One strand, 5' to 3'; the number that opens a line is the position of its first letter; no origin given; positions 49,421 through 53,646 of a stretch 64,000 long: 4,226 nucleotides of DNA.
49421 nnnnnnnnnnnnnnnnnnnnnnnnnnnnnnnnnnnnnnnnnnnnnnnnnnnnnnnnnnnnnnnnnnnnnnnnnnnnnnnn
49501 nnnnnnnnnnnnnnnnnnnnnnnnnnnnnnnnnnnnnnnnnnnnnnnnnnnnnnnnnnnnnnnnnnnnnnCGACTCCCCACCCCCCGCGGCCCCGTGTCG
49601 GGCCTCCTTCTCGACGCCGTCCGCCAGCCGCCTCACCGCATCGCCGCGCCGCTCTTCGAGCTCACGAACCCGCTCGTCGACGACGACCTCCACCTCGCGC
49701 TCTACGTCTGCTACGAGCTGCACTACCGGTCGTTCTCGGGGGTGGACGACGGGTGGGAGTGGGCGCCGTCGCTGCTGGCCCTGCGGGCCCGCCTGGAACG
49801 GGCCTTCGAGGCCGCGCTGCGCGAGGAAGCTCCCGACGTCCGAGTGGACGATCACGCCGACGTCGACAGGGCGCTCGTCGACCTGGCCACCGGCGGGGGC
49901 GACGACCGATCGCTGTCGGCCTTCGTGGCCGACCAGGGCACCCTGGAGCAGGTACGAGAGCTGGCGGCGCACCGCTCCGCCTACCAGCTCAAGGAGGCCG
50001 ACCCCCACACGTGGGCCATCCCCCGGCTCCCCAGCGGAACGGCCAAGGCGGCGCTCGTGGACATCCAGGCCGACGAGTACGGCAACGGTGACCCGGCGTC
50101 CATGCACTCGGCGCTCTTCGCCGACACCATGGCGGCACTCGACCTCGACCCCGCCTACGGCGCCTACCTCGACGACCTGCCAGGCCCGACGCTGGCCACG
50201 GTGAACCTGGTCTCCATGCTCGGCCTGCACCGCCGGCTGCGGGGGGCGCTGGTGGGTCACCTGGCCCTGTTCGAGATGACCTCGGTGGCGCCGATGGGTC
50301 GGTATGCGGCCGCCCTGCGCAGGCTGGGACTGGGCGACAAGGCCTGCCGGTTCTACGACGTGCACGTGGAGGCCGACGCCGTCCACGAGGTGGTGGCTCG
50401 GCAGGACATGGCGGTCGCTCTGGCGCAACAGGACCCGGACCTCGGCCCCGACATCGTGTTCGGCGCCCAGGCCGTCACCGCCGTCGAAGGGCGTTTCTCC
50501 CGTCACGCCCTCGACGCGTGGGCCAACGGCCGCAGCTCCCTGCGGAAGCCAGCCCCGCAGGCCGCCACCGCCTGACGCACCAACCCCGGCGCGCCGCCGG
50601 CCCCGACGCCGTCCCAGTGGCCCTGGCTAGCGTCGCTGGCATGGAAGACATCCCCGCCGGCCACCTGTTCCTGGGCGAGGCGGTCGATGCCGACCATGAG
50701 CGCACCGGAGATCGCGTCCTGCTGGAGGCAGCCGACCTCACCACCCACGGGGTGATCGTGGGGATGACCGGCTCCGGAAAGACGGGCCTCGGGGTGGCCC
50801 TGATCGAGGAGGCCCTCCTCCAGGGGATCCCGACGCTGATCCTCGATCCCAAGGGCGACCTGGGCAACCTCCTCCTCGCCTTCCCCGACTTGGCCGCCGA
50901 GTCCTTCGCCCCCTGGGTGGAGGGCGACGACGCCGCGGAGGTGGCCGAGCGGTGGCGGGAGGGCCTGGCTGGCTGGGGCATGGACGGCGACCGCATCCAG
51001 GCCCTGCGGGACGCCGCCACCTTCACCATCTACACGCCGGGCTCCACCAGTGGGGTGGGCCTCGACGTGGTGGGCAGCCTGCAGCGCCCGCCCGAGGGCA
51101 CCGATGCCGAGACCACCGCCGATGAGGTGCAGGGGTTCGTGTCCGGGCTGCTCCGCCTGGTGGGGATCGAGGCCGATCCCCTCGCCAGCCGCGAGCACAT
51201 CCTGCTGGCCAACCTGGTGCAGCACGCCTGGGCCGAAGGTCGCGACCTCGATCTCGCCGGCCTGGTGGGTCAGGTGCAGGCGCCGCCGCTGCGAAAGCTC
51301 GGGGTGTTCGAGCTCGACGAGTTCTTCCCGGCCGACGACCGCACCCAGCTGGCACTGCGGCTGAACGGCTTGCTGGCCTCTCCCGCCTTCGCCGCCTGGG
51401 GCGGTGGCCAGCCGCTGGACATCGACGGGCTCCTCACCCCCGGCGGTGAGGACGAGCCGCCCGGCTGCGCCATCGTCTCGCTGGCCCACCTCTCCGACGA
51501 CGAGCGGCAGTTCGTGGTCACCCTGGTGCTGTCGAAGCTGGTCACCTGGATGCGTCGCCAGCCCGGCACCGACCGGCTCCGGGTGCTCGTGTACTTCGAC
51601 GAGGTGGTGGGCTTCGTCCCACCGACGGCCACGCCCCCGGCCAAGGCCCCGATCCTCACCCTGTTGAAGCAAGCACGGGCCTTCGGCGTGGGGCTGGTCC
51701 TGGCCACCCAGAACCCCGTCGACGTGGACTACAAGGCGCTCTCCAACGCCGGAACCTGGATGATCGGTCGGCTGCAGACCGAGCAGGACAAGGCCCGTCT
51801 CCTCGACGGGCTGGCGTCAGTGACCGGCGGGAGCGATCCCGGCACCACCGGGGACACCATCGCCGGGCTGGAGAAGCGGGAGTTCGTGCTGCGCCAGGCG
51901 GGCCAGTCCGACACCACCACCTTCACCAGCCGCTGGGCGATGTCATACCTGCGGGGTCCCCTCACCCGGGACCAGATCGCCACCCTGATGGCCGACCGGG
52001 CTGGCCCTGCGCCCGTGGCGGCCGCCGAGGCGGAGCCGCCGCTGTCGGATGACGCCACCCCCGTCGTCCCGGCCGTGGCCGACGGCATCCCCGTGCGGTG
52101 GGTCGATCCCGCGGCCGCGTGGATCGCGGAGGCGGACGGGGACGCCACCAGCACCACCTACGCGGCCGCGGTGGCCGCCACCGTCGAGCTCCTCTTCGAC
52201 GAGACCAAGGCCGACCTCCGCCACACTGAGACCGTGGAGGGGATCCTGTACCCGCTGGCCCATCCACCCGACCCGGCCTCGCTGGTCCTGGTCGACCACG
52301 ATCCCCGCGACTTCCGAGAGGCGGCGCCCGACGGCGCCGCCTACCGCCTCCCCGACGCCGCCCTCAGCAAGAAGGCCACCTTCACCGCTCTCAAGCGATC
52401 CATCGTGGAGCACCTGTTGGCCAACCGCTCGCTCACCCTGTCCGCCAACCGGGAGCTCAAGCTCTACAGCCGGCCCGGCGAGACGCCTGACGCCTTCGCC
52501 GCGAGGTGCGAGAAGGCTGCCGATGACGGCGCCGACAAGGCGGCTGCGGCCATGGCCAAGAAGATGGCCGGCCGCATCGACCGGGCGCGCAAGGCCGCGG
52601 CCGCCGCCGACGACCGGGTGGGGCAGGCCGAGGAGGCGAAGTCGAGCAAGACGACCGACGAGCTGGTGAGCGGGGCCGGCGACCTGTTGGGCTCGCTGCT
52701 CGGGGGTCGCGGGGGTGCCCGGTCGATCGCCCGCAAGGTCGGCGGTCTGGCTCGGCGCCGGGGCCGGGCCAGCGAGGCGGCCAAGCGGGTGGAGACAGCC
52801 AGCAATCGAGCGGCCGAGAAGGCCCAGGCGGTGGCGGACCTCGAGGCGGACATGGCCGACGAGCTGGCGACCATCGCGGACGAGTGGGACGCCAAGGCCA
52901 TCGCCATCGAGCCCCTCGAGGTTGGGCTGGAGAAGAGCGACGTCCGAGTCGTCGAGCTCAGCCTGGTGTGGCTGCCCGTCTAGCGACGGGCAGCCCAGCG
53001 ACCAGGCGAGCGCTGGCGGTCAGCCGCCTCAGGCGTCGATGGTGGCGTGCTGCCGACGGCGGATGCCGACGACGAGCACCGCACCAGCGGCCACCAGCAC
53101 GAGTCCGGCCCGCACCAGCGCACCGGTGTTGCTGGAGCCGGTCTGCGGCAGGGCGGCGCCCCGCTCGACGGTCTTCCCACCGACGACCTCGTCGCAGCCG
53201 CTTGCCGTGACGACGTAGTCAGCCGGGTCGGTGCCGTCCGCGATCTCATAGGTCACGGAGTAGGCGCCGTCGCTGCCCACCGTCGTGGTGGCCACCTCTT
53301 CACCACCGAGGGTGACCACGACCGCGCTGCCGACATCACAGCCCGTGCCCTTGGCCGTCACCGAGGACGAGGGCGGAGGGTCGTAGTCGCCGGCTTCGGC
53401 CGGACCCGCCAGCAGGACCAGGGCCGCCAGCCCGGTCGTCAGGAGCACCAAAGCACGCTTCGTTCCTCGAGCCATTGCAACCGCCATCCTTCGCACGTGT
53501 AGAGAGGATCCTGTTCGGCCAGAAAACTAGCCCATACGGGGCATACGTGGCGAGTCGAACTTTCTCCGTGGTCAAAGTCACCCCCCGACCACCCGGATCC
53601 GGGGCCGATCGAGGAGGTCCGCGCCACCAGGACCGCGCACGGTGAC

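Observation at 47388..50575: TetR-linked cluster of two different di-iron enzymes with a flavoenzyme remnant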

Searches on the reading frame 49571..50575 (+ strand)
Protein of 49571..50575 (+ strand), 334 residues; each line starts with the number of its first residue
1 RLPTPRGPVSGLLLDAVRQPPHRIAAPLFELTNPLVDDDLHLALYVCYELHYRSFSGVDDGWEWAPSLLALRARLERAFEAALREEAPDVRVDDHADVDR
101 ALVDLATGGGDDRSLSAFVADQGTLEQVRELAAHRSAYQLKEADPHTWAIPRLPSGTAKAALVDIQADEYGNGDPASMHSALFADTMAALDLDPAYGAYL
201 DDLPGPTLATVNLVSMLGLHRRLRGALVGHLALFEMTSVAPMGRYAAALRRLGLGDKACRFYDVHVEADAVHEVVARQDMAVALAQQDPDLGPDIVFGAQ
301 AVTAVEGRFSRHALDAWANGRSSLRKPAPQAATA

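Call 17: find_homologous_proteins(query=window:49571-50575:+)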
Query window:49571-50575:+ (334 aa): 7990 proteins with E <= 0.001 among 8000 candidates; the best 120 are listed.
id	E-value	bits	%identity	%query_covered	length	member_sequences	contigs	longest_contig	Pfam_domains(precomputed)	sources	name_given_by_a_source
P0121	3.4e-210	715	100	98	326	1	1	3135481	PF14518.12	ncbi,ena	-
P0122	4.8e-125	435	67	98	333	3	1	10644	PF14518.12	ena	-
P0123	2.5e-123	430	63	99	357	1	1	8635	PF14518.12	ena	-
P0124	7.0e-123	428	63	98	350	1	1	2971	PF14518.12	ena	-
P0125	1.3e-122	427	63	99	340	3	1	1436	PF14518.12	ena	-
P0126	1.4e-122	427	62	99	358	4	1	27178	PF14518.12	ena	-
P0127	1.5e-122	427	63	98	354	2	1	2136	PF14518.12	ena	-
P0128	1.6e-122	427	63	98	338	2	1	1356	PF14518.12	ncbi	-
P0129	5.7e-122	425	64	98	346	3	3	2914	PF14518.12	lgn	-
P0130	1.3e-121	424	63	100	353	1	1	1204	PF14518.12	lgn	-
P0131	1.3e-121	424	64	96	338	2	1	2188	PF14518.12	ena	-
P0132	2.2e-121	423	63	96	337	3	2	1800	PF14518.12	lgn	-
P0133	2.6e-121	423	65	97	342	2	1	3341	PF14518.12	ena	-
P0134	3.9e-121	422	64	98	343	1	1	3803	PF14518.12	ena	-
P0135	5.2e-121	422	62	99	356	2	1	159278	PF14518.12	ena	-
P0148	1.2e-119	418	63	98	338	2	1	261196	PF14518.12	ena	-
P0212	1.3e-116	408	61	99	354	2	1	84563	PF14518.12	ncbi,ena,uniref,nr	ncbi:MAG: FIG00660544: hypothetical protein [uncultured Acidimicrobiales bacterium]|uniref:Iron-cont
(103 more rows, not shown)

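Call 18: find_encoding_contigs(protein=P0135, flank=6000, max_places=1)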
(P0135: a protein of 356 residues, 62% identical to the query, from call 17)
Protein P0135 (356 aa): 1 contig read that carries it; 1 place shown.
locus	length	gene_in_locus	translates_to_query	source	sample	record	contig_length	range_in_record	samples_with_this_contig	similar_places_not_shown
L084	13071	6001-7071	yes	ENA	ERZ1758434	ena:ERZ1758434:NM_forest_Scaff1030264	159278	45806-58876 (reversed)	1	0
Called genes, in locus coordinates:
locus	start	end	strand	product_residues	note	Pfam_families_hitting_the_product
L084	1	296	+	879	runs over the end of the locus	PF13191:AAA_16, PF00196:GerE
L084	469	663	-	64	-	-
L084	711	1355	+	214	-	PF12804:NTP_transf_3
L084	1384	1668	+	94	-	PF02583:Trns_repr_metal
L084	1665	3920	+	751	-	PF00403:HMA, PF00122:E1-E2_ATPase, PF00702:Hydrolase, PF12710:HAD (faint), PF08282:Hydrolase_3 (faint)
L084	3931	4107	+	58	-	-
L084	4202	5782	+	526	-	PF13185:GAF_2 (weak), PF07228:SpoIIE, PF13581:HATPase_c_2, PF02518:HATPase_c (weak)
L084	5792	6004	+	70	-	-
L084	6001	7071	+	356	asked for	PF14518:Haem_oxygenas_2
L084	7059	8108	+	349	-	PF21338:Top1B_N_bact, PF01028:Topoisom_I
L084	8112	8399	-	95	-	PF26761:Acb5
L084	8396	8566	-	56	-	-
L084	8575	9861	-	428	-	-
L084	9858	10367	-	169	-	-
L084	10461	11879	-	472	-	PF03816:LytR_cpsA_psr, PF13399:LytR_C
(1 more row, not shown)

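Call 19: find_encoding_contigs(protein=P0148, flank=6000, max_places=1)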
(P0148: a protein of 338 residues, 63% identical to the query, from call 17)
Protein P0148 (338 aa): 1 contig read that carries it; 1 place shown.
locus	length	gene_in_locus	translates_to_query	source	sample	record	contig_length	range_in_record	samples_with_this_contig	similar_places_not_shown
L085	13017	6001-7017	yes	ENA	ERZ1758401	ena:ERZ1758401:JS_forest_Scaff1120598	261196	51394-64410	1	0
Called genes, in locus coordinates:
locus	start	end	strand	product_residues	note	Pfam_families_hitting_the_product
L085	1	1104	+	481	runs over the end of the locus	-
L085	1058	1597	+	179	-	PF13473:Cupredoxin_1 (weak)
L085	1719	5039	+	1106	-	PF13191:AAA_16, PF13401:AAA_22 (weak), PF02036:SCP2 (weak)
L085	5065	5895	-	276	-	PF05721:PhyH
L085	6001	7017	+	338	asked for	PF14518:Haem_oxygenas_2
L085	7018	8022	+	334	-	-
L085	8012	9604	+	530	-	PF00743:FMO-like, PF01266:DAO (faint), PF07992:Pyr_redox_2, PF13450:NAD_binding_8 (weak), PF13738:Pyr_redox_3, PF13434:Lys_Orn_oxgnase (faint)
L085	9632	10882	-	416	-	-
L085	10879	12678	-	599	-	PF00743:FMO-like, PF00890:FAD_binding_2 (weak), PF01266:DAO (faint), PF07992:Pyr_redox_2, PF13450:NAD_binding_8, PF13738:Pyr_redox_3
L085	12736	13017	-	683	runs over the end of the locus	PF01564:Spermine_synth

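Call 20: find_encoding_contigs(protein=P0212, flank=6000, max_places=1)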
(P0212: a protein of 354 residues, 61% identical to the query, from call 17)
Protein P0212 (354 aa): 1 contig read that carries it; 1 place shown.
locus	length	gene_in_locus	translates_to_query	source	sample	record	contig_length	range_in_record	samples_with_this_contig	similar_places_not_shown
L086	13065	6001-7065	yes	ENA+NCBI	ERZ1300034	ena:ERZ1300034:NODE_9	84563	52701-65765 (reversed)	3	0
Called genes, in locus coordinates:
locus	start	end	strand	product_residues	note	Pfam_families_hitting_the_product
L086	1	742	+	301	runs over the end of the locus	PF01553:Acyltransferase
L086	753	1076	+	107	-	-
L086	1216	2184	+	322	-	PF00126:HTH_1, PF03466:LysR_substrate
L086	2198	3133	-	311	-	PF00890:FAD_binding_2 (faint), PF07992:Pyr_redox_2, PF13738:Pyr_redox_3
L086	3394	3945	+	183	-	-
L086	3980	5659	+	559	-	PF13185:GAF_2, PF07228:SpoIIE, PF13581:HATPase_c_2, PF02518:HATPase_c (weak)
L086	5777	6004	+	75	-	-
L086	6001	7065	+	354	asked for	PF14518:Haem_oxygenas_2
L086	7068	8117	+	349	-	PF21338:Top1B_N_bact, PF01028:Topoisom_I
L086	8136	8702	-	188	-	-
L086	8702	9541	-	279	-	PF04305:DUF455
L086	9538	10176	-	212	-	PF00440:TetR_N, PF16859:TetR_C_11 (weak)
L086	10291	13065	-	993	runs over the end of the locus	PF07690:MFS_1, PF00005:ABC_tran, PF02463:SMC_N (faint), PF13175:AAA_15 (faint), PF13476:AAA_23 (faint), PF13555:AAA_29 (faint), PF13604:AAA_30 (faint), PF00005:ABC_tran, +1 more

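Call 67: find_encoding_contigs(protein=P0122, flank=6000, max_places=1)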
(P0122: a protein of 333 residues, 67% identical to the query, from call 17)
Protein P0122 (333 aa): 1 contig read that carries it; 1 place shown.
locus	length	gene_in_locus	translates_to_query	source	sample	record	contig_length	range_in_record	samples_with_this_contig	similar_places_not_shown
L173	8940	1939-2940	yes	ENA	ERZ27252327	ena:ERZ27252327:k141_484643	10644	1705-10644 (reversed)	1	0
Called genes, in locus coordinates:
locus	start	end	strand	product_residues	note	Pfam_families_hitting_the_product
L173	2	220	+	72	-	?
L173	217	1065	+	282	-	PF12698:ABC2_membrane_3, PF01061:ABC2_membrane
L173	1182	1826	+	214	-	-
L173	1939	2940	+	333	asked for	PF14518:Haem_oxygenas_2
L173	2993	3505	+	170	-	-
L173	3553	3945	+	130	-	PF09996:DUF2237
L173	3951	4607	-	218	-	PF03807:F420_oxidored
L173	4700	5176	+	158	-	-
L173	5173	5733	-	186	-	PF03473:MOSC (weak)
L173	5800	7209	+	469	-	PF00155:Aminotran_1_2 (weak), PF00266:Aminotran_5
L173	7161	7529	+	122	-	PF02148:zf-UBP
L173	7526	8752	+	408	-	PF00070:Pyr_redox (faint), PF00890:FAD_binding_2 (faint), PF01266:DAO (faint), PF03486:HI0933_like (faint), PF07992:Pyr_redox_2, PF12831:FAD_oxidored (faint), PF13738:Pyr_redox_3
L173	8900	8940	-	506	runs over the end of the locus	PF00989:PAS, PF13426:PAS_9 (weak), PF08447:PAS_3, PF00512:HisKA, PF02518:HATPase_c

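Call 68: find_encoding_contigs(protein=P0126, flank=6000, max_places=1)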
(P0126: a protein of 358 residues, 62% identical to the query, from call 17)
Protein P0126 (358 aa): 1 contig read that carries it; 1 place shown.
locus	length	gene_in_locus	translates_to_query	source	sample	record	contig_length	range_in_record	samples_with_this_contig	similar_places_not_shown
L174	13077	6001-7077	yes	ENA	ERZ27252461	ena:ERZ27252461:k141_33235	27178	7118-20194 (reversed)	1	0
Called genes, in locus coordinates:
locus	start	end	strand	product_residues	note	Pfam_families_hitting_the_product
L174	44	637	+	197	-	-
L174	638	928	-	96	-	-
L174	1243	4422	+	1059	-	PF00583:Acetyltransf_1, PF13508:Acetyltransf_7, PF13673:Acetyltransf_10 (weak)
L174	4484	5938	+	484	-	PF00224:PK, PF02887:PK_C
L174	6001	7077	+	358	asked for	PF14518:Haem_oxygenas_2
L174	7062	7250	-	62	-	-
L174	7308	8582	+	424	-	PF07228:SpoIIE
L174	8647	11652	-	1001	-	PF00211:Guanylate_cyc, PF00931:NB-ARC (weak), PF13191:AAA_16 (weak), PF13401:AAA_22, PF25872:HTH_77 (weak), PF13432:TPR_16 (weak), PF13424:TPR_12 (weak), PF17874:TPR_MalT, +2 more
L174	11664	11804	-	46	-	-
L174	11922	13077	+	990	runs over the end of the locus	PF00211:Guanylate_cyc (weak), PF00931:NB-ARC (weak), PF13191:AAA_16 (weak), PF13401:AAA_22 (weak), PF25872:HTH_77, PF13424:TPR_12, PF17874:TPR_MalT, PF13424:TPR_12, +7 more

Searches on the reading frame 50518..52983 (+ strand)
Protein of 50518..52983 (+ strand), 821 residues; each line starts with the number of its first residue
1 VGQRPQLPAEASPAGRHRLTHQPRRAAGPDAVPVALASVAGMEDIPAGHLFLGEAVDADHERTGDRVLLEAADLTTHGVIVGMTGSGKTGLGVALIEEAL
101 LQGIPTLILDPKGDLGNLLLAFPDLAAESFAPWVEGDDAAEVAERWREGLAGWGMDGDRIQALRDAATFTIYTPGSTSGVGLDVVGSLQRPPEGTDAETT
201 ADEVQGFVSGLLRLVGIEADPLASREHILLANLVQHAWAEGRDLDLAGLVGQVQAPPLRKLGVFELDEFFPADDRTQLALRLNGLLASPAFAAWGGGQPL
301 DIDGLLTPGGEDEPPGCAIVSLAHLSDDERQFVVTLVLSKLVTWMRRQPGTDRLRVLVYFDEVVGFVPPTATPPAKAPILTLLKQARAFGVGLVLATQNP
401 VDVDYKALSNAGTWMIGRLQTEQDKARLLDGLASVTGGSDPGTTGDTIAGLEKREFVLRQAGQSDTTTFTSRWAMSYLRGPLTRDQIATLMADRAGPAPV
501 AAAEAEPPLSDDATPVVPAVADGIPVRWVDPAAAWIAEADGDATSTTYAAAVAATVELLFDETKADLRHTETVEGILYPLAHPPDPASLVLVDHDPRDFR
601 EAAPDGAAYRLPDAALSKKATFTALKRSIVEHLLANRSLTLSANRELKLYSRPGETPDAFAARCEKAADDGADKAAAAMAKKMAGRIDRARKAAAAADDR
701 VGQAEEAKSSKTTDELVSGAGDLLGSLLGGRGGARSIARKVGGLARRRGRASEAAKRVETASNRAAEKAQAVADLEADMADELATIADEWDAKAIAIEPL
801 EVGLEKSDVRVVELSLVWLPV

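Call 54: search_protein_families(library=pfam, proteins=[window:50518-52983:+], max_evalue=0.001)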
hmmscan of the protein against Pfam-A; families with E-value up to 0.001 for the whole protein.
window:50518-52983:+ (821 aa): 2 families
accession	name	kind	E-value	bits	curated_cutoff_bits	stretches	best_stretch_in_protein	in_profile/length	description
PF01935.23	DUF87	-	6.8e-08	33.3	23.2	1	66-119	13-68/220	Helicase HerA, central domain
PF05872.18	HerA_C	-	2e-05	23.9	22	0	64-117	10-63/502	Helicase HerA-like C-terminal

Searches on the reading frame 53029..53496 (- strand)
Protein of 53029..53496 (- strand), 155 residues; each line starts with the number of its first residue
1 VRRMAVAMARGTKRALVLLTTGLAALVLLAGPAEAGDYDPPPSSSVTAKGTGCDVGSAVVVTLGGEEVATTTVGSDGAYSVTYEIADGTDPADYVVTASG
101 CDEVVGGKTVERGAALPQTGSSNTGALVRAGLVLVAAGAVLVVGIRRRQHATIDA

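Call 54: search_protein_families(library=pfam, proteins=[window:53029-53496:-], max_evalue=0.001)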
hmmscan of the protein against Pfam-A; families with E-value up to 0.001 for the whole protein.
window:53029-53496:- (155 aa): 1 family
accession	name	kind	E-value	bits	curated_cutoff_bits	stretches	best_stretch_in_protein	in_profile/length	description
PF00746.26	Gram_pos_anchor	-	0.00025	21.4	20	1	114-149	7-40/43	LPXTG cell wall anchor motif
